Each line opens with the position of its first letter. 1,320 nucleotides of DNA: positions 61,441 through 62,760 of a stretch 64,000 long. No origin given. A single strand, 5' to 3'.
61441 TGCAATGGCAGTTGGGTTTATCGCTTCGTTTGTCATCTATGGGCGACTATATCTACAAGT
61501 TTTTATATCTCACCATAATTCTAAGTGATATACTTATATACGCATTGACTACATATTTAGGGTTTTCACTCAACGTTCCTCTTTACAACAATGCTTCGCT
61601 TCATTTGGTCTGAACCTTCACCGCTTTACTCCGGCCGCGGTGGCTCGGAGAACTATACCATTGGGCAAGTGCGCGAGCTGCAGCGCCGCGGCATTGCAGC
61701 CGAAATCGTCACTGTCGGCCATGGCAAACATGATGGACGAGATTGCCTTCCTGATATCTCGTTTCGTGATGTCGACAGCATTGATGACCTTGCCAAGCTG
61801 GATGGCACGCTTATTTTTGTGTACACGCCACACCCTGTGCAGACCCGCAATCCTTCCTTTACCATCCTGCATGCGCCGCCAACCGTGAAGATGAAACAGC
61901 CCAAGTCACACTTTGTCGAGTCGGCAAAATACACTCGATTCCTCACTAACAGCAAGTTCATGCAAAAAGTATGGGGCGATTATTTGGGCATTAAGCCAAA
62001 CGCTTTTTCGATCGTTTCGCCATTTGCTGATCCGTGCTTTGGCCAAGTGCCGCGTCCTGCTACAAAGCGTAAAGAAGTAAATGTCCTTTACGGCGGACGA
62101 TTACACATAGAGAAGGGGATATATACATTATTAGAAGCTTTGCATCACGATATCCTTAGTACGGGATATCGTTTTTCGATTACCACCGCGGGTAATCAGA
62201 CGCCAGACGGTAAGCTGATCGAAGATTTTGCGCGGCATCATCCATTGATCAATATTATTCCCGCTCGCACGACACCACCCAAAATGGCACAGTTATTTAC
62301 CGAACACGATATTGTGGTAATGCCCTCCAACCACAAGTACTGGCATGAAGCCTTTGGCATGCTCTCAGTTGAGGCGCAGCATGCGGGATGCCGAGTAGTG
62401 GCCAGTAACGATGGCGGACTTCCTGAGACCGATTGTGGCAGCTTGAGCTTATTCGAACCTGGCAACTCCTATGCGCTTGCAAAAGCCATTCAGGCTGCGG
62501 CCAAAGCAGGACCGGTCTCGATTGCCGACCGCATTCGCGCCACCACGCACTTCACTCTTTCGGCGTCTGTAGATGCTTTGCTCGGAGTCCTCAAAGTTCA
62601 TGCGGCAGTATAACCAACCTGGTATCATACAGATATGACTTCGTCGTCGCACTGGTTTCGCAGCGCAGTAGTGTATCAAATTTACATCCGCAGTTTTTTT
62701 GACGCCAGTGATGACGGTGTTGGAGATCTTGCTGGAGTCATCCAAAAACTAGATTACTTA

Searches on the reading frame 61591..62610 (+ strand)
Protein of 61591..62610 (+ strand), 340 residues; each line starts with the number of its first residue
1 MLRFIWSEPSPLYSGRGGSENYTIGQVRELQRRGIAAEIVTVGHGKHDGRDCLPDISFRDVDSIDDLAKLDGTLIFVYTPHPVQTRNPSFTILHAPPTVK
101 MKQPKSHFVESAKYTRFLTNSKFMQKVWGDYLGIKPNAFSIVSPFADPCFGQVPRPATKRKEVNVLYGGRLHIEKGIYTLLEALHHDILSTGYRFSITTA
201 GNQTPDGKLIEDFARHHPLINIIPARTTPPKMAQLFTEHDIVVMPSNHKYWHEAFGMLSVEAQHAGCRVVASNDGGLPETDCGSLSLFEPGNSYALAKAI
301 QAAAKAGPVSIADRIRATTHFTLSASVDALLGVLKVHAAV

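Call 79: find_encoding_contigs(protein=window:61591-62610:+, flank=10000, max_places=2)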
Protein window:61591-62610:+ (340 aa): 3 contigs read that carry it; 2 places shown.
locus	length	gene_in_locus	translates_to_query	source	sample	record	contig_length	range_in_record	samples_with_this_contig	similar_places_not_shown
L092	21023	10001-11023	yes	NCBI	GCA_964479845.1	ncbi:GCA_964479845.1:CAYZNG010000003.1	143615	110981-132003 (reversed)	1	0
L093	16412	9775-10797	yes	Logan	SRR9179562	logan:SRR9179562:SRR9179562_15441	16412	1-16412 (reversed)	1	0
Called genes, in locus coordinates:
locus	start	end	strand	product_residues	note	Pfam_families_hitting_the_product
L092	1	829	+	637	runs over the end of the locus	PF00672:HAMP, PF00989:PAS, PF08448:PAS_4, PF13426:PAS_9, PF00512:HisKA, PF02518:HATPase_c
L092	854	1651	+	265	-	-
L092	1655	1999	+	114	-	-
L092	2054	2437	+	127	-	PF00072:Response_reg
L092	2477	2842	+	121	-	PF00072:Response_reg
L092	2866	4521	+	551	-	PF05157:MshEN (weak), PF00437:T2SSE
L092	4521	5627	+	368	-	PF00482:T2SSF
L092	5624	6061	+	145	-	PF07963:N_methyl (weak)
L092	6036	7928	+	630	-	PF08309:LVIVD (weak)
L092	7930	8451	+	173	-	-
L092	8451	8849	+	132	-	-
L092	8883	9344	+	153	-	PF07963:N_methyl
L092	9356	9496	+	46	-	-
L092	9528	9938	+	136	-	-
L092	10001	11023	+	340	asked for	PF20706:GT4-conflict (weak), PF00534:Glycos_transf_1, PF13692:Glyco_trans_1_4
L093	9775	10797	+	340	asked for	PF20706:GT4-conflict (weak), PF00534:Glycos_transf_1, PF13692:Glyco_trans_1_4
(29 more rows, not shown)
